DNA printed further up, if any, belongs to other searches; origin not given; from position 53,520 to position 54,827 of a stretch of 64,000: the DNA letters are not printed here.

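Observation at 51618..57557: Duplicated nucleotidyltransferase plus HprK-like P-loop module embedded in the AglB N-glycosylation island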

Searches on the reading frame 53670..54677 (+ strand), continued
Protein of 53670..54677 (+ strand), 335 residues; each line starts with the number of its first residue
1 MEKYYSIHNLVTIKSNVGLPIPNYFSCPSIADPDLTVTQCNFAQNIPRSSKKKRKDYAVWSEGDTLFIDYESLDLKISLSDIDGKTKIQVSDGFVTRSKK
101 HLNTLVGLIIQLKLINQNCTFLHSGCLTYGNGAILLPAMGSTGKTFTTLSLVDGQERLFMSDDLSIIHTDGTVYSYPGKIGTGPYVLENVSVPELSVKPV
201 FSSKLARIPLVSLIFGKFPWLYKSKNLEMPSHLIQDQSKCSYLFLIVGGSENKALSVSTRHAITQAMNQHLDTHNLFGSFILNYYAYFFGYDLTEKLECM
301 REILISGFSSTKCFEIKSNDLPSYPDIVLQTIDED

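Call 38: find_homologous_proteins(query=A2, max_evalue=0.00001)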
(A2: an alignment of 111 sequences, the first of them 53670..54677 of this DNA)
Query A2 (111 sequences) (335 aa, profile of the alignment): 18 proteins with E <= 0.00001 among 6392 candidates.
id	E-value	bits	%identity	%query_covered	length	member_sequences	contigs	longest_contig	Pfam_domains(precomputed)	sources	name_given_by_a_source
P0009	1.6e-102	361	49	98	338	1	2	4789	-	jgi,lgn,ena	-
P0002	2.4e-92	328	81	99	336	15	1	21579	-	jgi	-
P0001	3.6e-91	324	82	100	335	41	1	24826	-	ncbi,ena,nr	ncbi:MAG: hypothetical protein MK159_02110 [Halobacteriales archaeon]|nr:hypothetical protein [Halob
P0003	3.4e-90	321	75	100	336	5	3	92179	-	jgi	-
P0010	9.3e-90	319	48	99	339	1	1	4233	-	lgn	-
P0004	2.5e-89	318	55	97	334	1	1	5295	-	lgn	-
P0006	7.4e-89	316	53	98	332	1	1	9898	-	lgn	-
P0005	1.4e-87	312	53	100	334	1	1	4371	-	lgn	-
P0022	2.3e-87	311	32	99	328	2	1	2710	-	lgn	-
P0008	1.4e-85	305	51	99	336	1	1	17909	-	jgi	jgi:hypothetical protein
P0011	1.5e-83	299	41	98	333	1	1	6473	-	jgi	-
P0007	4.4e-83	297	51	99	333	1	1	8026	-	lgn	-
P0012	2.6e-77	278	41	99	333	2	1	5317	-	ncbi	-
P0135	2.4e-71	259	23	86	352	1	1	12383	-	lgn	-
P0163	5.3e-69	251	24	86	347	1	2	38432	-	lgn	-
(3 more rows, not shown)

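Call 39: find_encoding_contigs(protein=P0163, flank=10000, max_places=2)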
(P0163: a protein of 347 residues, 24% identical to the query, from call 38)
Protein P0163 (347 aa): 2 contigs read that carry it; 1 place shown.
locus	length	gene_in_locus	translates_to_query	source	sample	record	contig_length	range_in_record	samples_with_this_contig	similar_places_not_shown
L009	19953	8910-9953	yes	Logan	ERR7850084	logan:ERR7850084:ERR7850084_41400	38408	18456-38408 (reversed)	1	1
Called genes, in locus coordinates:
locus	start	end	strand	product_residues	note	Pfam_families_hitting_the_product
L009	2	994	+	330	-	?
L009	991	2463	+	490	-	PF02310:B12-binding (weak), PF04055:Radical_SAM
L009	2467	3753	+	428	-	-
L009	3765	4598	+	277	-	PF00535:Glycos_transf_2, PF10111:Glyco_tranf_2_2 (weak), PF13641:Glyco_tranf_2_3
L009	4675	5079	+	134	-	-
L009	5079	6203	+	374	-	PF01041:DegT_DnrJ_EryC1, PF01053:Cys_Met_Meta_PP (weak), PF01212:Beta_elim_lyase (weak)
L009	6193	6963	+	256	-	PF01209:Ubie_methyltran (weak), PF13489:Methyltransf_23, PF09445:Methyltransf_15 (faint), PF13847:Methyltransf_31, PF08241:Methyltransf_11, PF08242:Methyltransf_12, PF13649:Methyltransf_25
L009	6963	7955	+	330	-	PF00535:Glycos_transf_2, PF13641:Glyco_tranf_2_3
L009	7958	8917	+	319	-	PF00535:Glycos_transf_2, PF10111:Glyco_tranf_2_2, PF13641:Glyco_tranf_2_3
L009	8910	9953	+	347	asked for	-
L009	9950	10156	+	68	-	-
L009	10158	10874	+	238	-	PF03141:Methyltransf_29 (weak), PF13489:Methyltransf_23, PF06325:PrmA (weak), PF07021:MetW, PF13847:Methyltransf_31, PF08241:Methyltransf_11, PF08242:Methyltransf_12, PF13649:Methyltransf_25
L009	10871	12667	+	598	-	-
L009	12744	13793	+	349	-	PF01073:3Beta_HSD, PF01370:Epimerase, PF02719:Polysacc_synt_2, PF04321:RmlD_sub_bind, PF07993:NAD_binding_4, PF16363:GDP_Man_Dehyd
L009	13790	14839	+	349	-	PF01073:3Beta_HSD (weak), PF01370:Epimerase, PF02719:Polysacc_synt_2 (weak), PF07993:NAD_binding_4, PF16363:GDP_Man_Dehyd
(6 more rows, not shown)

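Call 40: find_encoding_contigs(protein=P0135, flank=10000, max_places=2)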
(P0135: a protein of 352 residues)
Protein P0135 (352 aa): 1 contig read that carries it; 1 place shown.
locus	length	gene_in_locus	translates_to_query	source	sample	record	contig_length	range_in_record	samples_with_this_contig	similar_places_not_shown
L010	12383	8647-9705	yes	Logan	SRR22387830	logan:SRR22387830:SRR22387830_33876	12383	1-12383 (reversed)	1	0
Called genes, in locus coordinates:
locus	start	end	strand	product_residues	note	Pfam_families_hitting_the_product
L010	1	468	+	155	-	?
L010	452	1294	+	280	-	PF13641:Glyco_tranf_2_3 (weak), PF00535:Glycos_transf_2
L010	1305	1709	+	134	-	-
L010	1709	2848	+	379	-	PF01041:DegT_DnrJ_EryC1, PF01212:Beta_elim_lyase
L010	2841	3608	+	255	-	PF01209:Ubie_methyltran (weak), PF03848:TehB (faint), PF13489:Methyltransf_23, PF13847:Methyltransf_31, PF08241:Methyltransf_11, PF08242:Methyltransf_12, PF13649:Methyltransf_25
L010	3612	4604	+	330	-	PF00535:Glycos_transf_2, PF13641:Glyco_tranf_2_3 (weak)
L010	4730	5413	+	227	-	PF13489:Methyltransf_23, PF05175:MTS (weak), PF13847:Methyltransf_31, PF08241:Methyltransf_11, PF08242:Methyltransf_12, PF13649:Methyltransf_25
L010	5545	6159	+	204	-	PF06325:PrmA (weak), PF13489:Methyltransf_23, PF13847:Methyltransf_31, PF08241:Methyltransf_11 (weak), PF08242:Methyltransf_12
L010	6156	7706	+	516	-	PF02310:B12-binding, PF04055:Radical_SAM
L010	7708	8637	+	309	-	PF00535:Glycos_transf_2, PF10111:Glyco_tranf_2_2, PF13641:Glyco_tranf_2_3, PF13632:Glyco_trans_2_3 (weak)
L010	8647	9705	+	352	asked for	-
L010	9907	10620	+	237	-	PF01209:Ubie_methyltran, PF05148:Methyltransf_8, PF13489:Methyltransf_23, PF07021:MetW, PF13847:Methyltransf_31, PF08241:Methyltransf_11, PF08242:Methyltransf_12, PF13649:Methyltransf_25, +2 more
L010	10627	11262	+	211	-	PF13489:Methyltransf_23, PF13847:Methyltransf_31 (weak), PF08241:Methyltransf_11, PF13649:Methyltransf_25 (weak)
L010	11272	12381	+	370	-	?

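Call 46: find_encoding_contigs(protein=P0006, flank=10000, max_places=2)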
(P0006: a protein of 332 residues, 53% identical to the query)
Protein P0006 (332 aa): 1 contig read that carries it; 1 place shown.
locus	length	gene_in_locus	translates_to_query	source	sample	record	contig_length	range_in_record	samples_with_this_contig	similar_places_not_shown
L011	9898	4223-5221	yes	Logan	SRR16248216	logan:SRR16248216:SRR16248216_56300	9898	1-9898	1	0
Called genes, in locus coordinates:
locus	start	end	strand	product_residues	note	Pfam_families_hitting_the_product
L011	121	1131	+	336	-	PF13439:Glyco_transf_4, PF13579:Glyco_trans_4_4 (weak), PF00534:Glycos_transf_1, PF13692:Glyco_trans_1_4, PF13524:Glyco_trans_1_2, PF20706:GT4-conflict (weak)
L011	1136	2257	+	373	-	PF00534:Glycos_transf_1, PF13692:Glyco_trans_1_4, PF13524:Glyco_trans_1_2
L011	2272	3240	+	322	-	PF14907:NTP_transf_5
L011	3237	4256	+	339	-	PF14907:NTP_transf_5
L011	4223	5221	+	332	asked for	-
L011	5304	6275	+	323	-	PF00535:Glycos_transf_2, PF10111:Glyco_tranf_2_2 (weak)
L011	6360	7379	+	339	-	-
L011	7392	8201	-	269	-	-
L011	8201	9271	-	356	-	PF20706:GT4-conflict, PF00534:Glycos_transf_1, PF13692:Glyco_trans_1_4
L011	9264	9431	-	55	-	-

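Call 47: find_encoding_contigs(protein=P0012, flank=10000, max_places=2)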
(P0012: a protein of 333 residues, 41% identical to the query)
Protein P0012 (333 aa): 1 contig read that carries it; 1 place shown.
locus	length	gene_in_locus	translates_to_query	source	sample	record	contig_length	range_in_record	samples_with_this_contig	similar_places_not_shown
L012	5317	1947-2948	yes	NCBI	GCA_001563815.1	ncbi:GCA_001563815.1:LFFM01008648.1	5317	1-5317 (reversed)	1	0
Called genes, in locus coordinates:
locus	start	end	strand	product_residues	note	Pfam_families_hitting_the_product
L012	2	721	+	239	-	?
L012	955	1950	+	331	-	PF14907:NTP_transf_5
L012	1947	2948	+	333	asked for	-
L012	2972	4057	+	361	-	PF19974:TCAD9 (weak), PF01636:APH (weak)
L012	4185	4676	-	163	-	-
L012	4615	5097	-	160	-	-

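Call 55: search_protein_families(library=pfam, proteins=[P0105, P0112, P0119, P0139, P0145, P0161, P0157], max_evalue=0.01)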
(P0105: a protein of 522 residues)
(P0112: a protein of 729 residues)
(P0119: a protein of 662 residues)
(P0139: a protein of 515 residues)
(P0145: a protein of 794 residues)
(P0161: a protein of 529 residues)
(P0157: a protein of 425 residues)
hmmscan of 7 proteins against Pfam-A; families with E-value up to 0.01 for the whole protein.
P0105 (522 aa): 1 family
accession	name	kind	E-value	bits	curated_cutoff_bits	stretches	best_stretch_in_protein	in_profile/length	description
PF04138.20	GtrA_DPMS_TM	-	1.3e-13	51.6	26.1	1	2-102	18-117/117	GtrA/DPMS, transmembrane domain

P0112 (729 aa): 1 family
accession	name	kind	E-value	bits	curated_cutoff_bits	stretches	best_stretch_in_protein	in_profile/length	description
PF07475.17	Hpr_kinase_C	-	0.0017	18.3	33.3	0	520-573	7-60/171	HPr Serine kinase C-terminal domain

P0119 (662 aa): 2 families
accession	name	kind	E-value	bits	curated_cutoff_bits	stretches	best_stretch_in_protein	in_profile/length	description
PF04138.20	GtrA_DPMS_TM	-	9.3e-20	71.4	26.1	1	105-221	2-116/117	GtrA/DPMS, transmembrane domain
PF07475.17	Hpr_kinase_C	-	0.00022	21.3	33.3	1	391-448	8-64/171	HPr Serine kinase C-terminal domain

P0139 (515 aa): 1 family
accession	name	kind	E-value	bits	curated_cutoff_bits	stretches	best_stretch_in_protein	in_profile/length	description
PF04138.20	GtrA_DPMS_TM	-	6.6e-20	71.9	26.1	1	30-147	1-117/117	GtrA/DPMS, transmembrane domain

P0145 (794 aa): 3 families
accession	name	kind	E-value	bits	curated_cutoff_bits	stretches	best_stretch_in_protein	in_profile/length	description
PF00535.33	Glycos_transf_2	-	1.2e-24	87.6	23.3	1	37-174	1-132/168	Glycosyl transferase family 2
PF04138.20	GtrA_DPMS_TM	-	3e-18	66.5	26.1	1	273-390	1-117/117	GtrA/DPMS, transmembrane domain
PF13641.12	Glyco_tranf_2_3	-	3e-05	24.6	27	1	36-173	3-137/230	Glycosyltransferase like family 2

P0161 (529 aa): 1 family
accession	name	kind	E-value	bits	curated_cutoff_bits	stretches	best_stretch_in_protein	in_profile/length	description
PF04138.20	GtrA_DPMS_TM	-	8.9e-19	68.3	26.1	1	9-125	1-117/117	GtrA/DPMS, transmembrane domain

P0157 (425 aa): 0 families

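Call 84: find_encoding_contigs(protein=P0065, flank=8000, max_places=1)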
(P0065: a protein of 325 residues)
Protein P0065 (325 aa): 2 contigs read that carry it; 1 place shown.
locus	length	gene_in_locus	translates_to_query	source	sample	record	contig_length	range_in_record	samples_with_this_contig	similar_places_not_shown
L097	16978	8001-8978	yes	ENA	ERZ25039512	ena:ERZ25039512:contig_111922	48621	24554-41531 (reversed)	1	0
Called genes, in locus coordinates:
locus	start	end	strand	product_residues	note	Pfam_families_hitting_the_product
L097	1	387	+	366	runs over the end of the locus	PF01041:DegT_DnrJ_EryC1, PF01212:Beta_elim_lyase (faint), PF01053:Cys_Met_Meta_PP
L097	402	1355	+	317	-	PF01408:GFO_IDH_MocA, PF22725:GFO_IDH_MocA_C3, PF02894:GFO_IDH_MocA_C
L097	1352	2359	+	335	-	PF00535:Glycos_transf_2, PF13641:Glyco_tranf_2_3, PF13704:Glyco_tranf_2_4 (faint)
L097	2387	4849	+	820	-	PF11847:GT-C_AftD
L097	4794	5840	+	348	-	-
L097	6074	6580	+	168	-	PF03269:DUF268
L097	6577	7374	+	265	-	PF13489:Methyltransf_23, PF02353:CMAS (weak), PF13847:Methyltransf_31 (weak), PF08241:Methyltransf_11, PF08242:Methyltransf_12, PF13649:Methyltransf_25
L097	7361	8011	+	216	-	PF02223:Thymidylate_kin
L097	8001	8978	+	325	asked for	-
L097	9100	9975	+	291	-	PF14907:NTP_transf_5 (weak)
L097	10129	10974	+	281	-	PF00535:Glycos_transf_2, PF10111:Glyco_tranf_2_2 (weak), PF13641:Glyco_tranf_2_3 (weak), PF13632:Glyco_trans_2_3 (weak)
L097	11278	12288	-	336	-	PF01073:3Beta_HSD, PF01370:Epimerase, PF02719:Polysacc_synt_2 (faint), PF04321:RmlD_sub_bind, PF16363:GDP_Man_Dehyd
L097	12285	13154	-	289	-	PF00483:NTP_transferase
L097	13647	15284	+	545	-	PF01943:Polysacc_synt, PF13440:Polysacc_synt_3, PF03023:MurJ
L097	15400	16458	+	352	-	PF00483:NTP_transferase, PF12804:NTP_transf_3, PF25084:LbH_EIF2B (faint), PF25087:GMPPB_C (weak)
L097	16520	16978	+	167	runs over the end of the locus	PF00908:dTDP_sugar_isom, PF14667:Polysacc_synt_C, PF07883:Cupin_2 (faint)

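Call 85: find_encoding_contigs(protein=P0037, flank=8000, max_places=1)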
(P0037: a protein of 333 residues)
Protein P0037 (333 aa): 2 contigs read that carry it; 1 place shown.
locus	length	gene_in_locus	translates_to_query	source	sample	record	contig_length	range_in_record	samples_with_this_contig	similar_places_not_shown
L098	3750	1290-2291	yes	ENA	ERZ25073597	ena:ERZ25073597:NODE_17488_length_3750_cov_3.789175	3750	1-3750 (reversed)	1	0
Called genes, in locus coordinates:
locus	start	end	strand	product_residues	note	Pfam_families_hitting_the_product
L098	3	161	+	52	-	?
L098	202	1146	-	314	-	PF13489:Methyltransf_23, PF07021:MetW (weak), PF08241:Methyltransf_11, PF08242:Methyltransf_12, PF13649:Methyltransf_25, PF13847:Methyltransf_31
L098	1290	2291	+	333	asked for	PF27840:ScmC (weak)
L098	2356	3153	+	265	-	PF00535:Glycos_transf_2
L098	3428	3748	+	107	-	?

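Call 87: search_solved_structures(query=A2, max_evalue=0.01, show_alignments=5)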
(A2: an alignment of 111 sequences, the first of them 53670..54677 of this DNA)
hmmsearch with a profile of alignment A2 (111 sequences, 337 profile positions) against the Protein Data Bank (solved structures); distinct sequences matched with E-value up to 0.01: 7.
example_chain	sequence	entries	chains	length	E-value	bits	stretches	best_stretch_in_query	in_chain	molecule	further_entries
5vc7_A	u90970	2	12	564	0.00038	22.9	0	134-163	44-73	VCP-like ATPase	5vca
5g4g_A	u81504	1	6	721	0.0007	22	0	134-163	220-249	VCP-LIKE ATPASE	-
5g4f_A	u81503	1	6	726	0.00071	22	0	134-163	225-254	VCP-LIKE ATPASE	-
1jb1_A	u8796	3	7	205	0.0019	20.6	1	129-167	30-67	HPRK PROTEIN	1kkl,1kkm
2qmh_A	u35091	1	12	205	0.0019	20.6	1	129-167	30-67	HPr kinase/phosphorylase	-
1ko7_A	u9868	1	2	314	0.004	19.5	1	122-168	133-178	Hpr kinase/phosphatase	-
1knx_A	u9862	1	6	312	0.0045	19.4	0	124-169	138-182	Probable HPr(Ser) kinase/phosphatase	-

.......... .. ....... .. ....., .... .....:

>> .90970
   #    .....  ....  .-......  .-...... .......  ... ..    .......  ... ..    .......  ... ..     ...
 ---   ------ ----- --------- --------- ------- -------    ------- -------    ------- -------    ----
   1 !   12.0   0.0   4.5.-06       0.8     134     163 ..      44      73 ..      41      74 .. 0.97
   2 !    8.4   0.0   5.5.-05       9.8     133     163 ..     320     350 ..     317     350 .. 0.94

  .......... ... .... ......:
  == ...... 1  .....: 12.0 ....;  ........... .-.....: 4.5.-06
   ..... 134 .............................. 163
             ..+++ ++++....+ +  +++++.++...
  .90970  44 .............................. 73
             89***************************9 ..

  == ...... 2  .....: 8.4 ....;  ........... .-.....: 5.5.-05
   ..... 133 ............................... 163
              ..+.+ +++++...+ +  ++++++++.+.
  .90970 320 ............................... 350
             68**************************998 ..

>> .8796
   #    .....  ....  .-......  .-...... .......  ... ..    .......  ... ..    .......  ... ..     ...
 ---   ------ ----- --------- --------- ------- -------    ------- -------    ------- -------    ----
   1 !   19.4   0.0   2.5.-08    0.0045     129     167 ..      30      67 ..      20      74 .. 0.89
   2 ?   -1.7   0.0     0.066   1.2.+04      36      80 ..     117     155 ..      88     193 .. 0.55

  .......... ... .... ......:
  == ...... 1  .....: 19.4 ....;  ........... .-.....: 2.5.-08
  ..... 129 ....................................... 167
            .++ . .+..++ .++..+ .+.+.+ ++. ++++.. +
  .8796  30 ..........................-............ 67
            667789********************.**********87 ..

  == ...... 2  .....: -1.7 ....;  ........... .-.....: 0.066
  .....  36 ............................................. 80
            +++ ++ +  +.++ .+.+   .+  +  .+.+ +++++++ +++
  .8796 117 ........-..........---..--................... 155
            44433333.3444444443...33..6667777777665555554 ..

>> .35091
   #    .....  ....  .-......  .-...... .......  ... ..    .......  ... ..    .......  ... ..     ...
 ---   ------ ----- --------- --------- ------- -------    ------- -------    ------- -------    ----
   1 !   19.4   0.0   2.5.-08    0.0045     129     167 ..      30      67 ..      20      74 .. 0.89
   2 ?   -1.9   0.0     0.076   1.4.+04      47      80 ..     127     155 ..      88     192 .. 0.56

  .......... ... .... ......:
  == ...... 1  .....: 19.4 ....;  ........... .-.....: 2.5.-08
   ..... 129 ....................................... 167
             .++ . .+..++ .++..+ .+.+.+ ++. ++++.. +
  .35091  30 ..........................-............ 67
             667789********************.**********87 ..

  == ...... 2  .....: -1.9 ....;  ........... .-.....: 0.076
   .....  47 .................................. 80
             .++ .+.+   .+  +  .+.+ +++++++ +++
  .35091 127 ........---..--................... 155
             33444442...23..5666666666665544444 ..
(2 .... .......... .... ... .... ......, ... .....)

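Call 88: find_related_loci(query=A1, collection=metagenome_contigs, flank=10000)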
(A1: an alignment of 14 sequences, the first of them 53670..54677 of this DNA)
Query A1 (335 aa) in metagenome_contigs; peptide patterns used: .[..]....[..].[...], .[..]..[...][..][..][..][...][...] (x = any residue, [..] = any of these).
283 stretches matched a pattern; 41 encode a relative of the query (tblastn E <= 1e-3); 41 distinct loci.
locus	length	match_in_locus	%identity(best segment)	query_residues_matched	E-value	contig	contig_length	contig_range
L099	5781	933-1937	83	1-335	0e+0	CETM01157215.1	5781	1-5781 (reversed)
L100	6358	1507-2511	82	1-335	0e+0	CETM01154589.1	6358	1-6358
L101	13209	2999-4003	82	1-335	0e+0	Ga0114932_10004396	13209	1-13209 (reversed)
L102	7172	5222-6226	82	1-335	0e+0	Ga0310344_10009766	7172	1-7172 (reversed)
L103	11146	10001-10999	81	1-333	0e+0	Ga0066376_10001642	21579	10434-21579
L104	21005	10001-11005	75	1-334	4e-171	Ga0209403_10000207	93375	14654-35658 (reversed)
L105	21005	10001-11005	75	1-334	4e-171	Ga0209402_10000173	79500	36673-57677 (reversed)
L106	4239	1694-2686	49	4-332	2e-110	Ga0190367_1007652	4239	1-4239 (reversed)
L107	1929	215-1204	47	1-330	6e-114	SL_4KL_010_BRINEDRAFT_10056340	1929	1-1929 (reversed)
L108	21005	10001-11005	83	1-335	0e+0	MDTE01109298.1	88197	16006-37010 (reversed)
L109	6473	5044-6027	41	5-332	1e-89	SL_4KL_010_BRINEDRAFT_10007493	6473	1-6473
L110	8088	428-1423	41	1-332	2e-80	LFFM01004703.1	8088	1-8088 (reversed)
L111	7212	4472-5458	39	5-333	1e-78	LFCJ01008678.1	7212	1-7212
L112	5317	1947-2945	41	1-333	2e-77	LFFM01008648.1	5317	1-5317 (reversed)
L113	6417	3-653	48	114-330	2e-70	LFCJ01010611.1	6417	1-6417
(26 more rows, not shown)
